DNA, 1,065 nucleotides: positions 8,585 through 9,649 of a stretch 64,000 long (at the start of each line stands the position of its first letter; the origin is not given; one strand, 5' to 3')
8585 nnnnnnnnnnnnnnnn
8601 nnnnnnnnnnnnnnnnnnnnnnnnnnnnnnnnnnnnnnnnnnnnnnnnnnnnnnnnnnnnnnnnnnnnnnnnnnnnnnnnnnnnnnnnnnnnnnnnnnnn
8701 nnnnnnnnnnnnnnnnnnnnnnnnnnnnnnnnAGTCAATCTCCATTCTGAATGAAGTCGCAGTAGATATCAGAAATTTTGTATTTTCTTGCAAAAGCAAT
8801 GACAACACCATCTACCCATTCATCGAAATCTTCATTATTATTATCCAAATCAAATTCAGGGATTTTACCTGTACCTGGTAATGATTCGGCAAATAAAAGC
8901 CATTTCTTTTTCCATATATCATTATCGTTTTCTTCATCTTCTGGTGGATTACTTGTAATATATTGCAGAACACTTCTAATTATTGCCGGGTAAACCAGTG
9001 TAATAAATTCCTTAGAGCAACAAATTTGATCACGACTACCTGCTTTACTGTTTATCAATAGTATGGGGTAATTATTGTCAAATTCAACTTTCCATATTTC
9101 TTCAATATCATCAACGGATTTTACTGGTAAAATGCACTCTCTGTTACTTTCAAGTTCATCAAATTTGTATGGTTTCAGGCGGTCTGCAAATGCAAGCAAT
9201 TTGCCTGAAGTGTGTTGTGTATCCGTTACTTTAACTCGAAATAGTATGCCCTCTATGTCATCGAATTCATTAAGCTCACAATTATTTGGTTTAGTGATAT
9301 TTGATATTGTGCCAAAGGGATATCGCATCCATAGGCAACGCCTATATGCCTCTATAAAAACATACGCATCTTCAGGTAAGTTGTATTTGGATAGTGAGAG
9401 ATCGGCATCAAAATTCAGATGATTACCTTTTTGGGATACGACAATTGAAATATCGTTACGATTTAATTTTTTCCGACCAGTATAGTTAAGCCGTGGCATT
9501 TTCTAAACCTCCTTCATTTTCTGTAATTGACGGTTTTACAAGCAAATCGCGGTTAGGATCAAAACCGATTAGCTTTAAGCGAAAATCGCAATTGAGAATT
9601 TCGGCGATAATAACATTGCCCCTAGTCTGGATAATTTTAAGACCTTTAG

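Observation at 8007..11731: Tightly coupled four-gene GHKL-ATPase operon with no recognisable nuclease, convergent on a C/Dcm/Vsr module: candidate undescribed restriction-like defence system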

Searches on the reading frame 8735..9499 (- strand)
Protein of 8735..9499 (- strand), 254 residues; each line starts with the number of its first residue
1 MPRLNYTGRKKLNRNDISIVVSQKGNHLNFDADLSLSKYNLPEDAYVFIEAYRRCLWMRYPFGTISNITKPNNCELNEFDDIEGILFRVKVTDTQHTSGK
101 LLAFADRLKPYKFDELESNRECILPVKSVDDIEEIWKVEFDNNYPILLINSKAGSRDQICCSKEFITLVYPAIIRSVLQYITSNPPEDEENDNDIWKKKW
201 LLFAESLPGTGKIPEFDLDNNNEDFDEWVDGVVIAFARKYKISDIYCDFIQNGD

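Call 3: search_protein_families(library=pfam, proteins=[window:8735-9499:-], max_evalue=0.1)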
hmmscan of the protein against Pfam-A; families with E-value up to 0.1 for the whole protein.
window:8735-9499:- (254 aa): 0 families

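Call 4: search_protein_families(library=padloc, proteins=[window:8735-9499:-], max_evalue=0.1)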
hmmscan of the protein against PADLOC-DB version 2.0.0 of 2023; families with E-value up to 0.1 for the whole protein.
window:8735-9499:- (254 aa): 0 families

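Call 5: search_protein_families(library=ncbifam, proteins=[window:8735-9499:-], max_evalue=0.1)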
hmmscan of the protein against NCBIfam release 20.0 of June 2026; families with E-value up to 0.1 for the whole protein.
window:8735-9499:- (254 aa): 0 families

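Call 12: find_homologous_proteins(query=window:8735-9499:-)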
Query window:8735-9499:- (254 aa): 36 proteins with E <= 0.001 among 397 candidates.
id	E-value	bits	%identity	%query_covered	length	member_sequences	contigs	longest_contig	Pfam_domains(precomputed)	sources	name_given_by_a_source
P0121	2.4e-171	586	100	100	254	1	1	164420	-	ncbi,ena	-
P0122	7.1e-72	260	47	99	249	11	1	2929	-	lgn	-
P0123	2.7e-68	248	45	100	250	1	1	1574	-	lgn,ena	-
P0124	1.3e-62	229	46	100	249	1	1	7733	-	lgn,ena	-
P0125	1.6e-53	200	43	99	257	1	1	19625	-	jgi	jgi:hypothetical protein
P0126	1.9e-52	196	43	99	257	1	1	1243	-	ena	-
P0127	1.8e-50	190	39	98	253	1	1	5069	-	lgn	-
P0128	4.0e-49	185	38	97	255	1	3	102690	-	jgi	-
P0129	4.4e-49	185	40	94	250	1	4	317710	-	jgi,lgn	-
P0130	2.1e-48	183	41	97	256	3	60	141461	-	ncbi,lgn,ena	-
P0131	2.4e-48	183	41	94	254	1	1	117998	-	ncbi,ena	-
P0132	4.0e-48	182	40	97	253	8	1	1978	-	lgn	-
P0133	4.3e-47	178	42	99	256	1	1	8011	-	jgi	jgi:hypothetical protein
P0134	9.1e-47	177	39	99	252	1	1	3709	-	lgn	-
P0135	1.7e-46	176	40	97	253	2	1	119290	-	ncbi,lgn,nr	ncbi:MAG: hypothetical protein HY864_14530 [Chloroflexi bacterium]|nr:hypothetical protein [Chlorofl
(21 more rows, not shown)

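Call 21: search_solved_structures(query=A2, max_evalue=10)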
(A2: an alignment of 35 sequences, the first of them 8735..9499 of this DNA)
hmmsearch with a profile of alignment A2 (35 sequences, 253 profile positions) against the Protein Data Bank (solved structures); distinct sequences matched with E-value up to 10: 1.
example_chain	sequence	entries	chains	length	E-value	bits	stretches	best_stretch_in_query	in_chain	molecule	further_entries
9syq_E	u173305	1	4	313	0.81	12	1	102-155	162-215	mRNA cleavage and polyadenylation specificity factor complex subunit pta1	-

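Call 50: search_protein_representatives(alignment_id=A2)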
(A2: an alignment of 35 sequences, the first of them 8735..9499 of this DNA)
Query: 35 sequences, 253 profile positions. Proteins with E-value up to 0.001 (for the whole library): 2207; up to 1e-10: 1865; up to 1e-30: 1130. The best 150 are listed.
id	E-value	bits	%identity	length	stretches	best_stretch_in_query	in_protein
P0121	4.7e-94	330.6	-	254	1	2-251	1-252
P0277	1.6e-93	328.8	-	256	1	2-252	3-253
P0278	1.3e-92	325.9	-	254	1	1-251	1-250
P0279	1.2e-90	319.4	-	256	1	2-252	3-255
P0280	2.2e-90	318.6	-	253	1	1-251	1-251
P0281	3.2e-90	318.1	-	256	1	1-251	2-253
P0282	3.7e-88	311.3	-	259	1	1-248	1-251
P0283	4.7e-88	310.9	-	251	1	2-252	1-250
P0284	7.7e-88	310.2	-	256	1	1-252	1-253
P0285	2.2e-87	308.8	-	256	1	2-248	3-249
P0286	3.7e-87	308.0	-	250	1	2-248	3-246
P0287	9.0e-87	306.7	-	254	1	3-251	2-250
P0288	2.0e-86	305.6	-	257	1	2-250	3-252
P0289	7.5e-86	303.7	-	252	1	1-251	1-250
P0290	7.4e-85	300.5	-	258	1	1-252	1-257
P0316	8.5e-79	280.6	-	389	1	1-250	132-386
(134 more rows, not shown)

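Call 59: search_protein_families(library=pfam, proteins=[P0316], max_evalue=0.001)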
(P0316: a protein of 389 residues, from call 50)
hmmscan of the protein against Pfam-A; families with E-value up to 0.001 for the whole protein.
P0316 (389 aa): 0 families

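Call 74: search_protein_families(library=padloc, alignment_id=A6, max_evalue=0.01)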
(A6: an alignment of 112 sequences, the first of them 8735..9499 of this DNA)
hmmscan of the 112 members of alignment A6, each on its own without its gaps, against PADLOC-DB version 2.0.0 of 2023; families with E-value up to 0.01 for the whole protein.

A. member 1, window:8735-9499:- (254 aa): 0 families

B. families by the number of members that match (of 112 scanned): 1 family
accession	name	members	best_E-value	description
PDLC04582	PDC-M33A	1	4.5e-05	-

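Call 84: search_protein_families(library=pfam, alignment_id=A6, max_evalue=0.01)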
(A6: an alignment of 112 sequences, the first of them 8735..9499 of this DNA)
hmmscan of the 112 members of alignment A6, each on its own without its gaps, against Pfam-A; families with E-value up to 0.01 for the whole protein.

A. member 1, window:8735-9499:- (254 aa): 0 families

B. families by the number of members that match (of 112 scanned): 2 families
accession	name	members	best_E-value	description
PF19866.4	DUF6339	2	0.00082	Family of unknown function (DUF6339)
PF03705.20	CheR_N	1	0.0071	CheR methyltransferase, all-alpha domain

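Call 107: search_solved_structures(query=A9, max_evalue=10, show_alignments=2)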
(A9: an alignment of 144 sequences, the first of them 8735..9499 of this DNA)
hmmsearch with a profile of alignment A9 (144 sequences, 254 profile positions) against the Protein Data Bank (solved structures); distinct sequences matched with E-value up to 10: 0.
